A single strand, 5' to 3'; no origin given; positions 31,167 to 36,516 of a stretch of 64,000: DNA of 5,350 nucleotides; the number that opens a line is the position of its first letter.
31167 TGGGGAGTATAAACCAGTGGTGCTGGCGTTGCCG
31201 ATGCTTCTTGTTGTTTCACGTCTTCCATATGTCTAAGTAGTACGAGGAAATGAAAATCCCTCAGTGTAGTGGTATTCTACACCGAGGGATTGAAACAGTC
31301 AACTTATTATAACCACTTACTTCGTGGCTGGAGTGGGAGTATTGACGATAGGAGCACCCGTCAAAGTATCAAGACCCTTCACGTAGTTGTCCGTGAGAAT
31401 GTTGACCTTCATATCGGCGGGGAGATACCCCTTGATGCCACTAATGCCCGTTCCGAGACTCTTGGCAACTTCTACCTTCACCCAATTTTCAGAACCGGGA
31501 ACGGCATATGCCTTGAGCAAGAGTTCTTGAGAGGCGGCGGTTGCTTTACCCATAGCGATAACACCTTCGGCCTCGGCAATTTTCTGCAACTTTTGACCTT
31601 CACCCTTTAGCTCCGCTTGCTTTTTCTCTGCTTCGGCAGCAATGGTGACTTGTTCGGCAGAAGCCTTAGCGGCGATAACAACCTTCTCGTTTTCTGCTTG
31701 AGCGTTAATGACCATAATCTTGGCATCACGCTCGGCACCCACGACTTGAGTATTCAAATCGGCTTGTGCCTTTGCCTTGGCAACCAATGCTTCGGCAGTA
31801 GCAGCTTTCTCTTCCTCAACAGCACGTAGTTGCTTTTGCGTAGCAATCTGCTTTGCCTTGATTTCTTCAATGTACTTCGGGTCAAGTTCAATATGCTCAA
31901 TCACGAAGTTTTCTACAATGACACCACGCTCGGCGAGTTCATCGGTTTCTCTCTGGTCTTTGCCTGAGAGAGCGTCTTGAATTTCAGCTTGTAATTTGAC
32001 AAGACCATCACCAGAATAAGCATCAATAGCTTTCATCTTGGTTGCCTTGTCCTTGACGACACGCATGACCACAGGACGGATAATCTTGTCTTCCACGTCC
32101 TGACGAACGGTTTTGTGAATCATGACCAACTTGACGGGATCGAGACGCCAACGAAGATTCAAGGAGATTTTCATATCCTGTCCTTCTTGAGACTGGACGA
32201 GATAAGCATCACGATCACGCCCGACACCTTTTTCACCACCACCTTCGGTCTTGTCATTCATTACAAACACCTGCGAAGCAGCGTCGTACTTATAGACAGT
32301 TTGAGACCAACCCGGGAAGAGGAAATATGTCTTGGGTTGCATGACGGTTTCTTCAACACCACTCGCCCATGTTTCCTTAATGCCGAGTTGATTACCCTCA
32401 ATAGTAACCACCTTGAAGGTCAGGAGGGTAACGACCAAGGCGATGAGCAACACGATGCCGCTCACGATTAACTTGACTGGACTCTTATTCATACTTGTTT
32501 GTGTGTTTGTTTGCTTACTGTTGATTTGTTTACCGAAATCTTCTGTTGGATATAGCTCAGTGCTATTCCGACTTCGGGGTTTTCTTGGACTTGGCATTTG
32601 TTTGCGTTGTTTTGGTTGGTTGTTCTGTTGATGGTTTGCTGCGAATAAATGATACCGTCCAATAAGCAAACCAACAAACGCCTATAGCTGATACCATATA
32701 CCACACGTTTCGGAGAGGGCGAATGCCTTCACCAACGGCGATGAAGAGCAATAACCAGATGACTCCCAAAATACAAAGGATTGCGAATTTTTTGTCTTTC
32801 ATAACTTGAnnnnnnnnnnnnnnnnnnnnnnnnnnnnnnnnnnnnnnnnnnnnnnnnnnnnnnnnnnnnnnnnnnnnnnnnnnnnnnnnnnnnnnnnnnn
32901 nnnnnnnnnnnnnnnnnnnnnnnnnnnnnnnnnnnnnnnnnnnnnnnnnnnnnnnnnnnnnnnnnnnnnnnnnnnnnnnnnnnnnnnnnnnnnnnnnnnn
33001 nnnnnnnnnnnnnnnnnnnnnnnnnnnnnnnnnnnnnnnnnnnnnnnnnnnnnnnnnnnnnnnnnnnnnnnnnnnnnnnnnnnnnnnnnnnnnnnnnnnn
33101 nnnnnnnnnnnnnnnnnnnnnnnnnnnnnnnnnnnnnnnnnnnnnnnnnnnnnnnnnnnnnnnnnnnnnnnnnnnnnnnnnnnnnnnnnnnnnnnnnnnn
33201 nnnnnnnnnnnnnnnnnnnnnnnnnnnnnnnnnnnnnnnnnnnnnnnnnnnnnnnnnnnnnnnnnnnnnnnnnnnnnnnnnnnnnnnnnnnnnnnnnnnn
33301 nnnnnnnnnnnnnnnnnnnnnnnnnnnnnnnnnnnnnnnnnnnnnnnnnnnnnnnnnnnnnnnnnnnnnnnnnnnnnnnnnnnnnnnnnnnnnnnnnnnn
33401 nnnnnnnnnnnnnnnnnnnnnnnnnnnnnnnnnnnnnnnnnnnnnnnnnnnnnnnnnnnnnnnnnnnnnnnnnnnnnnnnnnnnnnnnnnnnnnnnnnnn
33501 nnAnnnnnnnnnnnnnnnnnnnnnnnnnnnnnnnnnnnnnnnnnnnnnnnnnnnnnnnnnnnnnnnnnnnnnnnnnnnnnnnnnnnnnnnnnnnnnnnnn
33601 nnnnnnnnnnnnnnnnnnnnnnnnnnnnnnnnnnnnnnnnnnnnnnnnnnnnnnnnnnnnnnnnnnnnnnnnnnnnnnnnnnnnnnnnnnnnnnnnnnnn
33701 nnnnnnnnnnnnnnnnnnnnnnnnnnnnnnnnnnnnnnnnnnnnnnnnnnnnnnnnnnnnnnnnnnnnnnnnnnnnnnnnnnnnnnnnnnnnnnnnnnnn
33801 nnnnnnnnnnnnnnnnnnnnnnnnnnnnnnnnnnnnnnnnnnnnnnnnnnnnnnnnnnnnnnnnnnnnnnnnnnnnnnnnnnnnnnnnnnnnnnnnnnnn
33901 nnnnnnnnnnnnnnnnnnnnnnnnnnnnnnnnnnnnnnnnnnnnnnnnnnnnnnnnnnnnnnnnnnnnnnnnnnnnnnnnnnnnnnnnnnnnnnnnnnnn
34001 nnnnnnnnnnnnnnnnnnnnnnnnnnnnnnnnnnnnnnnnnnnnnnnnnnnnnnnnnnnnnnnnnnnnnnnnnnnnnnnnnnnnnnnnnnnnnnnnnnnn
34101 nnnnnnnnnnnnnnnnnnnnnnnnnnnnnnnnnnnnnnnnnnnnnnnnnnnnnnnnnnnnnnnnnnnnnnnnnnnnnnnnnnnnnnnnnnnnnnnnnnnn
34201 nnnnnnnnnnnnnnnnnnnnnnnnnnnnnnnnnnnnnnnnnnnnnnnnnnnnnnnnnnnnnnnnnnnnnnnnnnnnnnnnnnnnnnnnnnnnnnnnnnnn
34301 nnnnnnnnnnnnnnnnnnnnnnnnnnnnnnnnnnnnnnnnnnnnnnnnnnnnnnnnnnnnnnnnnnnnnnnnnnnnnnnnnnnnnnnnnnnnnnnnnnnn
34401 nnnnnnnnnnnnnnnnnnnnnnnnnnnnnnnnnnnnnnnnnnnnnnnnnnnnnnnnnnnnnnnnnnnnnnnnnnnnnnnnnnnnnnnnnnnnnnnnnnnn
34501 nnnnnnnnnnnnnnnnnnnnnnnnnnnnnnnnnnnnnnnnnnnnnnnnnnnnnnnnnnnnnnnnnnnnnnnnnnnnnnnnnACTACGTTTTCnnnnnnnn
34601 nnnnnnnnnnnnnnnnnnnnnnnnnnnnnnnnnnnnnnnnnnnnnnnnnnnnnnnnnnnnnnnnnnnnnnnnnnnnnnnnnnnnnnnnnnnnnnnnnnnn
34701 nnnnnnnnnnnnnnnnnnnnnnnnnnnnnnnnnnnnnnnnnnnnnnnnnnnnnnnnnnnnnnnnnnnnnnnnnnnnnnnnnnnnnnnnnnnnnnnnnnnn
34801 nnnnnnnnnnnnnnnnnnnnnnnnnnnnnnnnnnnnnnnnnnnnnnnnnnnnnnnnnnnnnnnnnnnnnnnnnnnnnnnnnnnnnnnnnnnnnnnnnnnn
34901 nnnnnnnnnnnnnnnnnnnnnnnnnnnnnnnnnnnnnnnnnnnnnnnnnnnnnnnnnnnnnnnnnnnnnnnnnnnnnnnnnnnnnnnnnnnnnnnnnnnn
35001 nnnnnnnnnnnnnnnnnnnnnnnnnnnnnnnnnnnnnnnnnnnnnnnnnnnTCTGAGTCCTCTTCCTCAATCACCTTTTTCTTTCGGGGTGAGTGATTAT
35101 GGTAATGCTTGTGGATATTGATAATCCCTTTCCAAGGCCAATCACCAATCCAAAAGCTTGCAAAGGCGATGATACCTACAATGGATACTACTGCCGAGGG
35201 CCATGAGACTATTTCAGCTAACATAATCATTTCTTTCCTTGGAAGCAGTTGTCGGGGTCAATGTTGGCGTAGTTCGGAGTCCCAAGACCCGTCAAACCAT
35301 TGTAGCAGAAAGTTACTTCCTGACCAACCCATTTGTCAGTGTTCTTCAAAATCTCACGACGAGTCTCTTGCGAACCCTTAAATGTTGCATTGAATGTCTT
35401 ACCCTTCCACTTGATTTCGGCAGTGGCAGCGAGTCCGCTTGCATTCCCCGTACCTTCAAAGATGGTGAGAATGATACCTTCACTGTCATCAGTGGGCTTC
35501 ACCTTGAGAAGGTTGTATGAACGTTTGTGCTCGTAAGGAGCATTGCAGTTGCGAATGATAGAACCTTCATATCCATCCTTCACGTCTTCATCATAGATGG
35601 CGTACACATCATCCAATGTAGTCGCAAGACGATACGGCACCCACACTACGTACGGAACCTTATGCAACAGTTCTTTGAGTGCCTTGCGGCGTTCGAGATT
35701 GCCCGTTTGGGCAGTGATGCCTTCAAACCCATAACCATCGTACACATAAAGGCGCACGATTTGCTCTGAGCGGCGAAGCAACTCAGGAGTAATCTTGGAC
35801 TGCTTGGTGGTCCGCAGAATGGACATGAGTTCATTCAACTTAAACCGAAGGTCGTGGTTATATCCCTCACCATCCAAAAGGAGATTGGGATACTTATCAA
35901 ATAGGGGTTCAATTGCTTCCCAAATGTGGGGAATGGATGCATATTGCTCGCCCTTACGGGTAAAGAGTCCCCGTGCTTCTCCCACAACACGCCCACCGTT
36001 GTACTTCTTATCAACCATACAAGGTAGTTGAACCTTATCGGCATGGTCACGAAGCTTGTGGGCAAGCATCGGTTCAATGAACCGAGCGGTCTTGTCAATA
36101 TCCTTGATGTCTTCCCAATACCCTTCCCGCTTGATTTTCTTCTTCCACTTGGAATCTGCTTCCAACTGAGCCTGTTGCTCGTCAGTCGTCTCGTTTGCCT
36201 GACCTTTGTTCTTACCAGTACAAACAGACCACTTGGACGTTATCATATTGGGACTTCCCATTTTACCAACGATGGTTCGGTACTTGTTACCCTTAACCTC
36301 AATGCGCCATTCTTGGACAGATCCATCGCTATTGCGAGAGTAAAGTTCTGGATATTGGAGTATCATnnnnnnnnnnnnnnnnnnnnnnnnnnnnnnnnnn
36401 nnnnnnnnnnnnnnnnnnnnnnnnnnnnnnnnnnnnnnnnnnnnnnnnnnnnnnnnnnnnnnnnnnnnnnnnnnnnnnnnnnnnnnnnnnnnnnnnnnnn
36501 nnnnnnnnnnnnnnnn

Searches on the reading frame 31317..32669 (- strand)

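Call 41: search_protein_families(library=pfam, proteins=[window:31317-32669:-], max_evalue=0.001)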
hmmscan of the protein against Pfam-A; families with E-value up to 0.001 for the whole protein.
window:31317-32669:- (450 aa): 1 family
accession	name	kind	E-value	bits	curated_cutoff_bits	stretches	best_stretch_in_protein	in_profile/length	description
PF01145.31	Band_7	-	2.2e-18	67.3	23.6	1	89-293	2-173/176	SPFH domain / Band 7 family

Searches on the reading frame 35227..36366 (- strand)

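Call 41: search_protein_families(library=pfam, proteins=[window:35227-36366:-], max_evalue=0.001)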
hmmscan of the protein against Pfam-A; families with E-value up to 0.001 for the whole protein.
window:35227-36366:- (379 aa): 1 family
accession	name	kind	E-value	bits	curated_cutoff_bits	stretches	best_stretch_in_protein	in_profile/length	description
PF01068.26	DNA_ligase_A_M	-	4.8e-15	56.2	26.2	1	99-290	1-204/204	ATP dependent DNA ligase domain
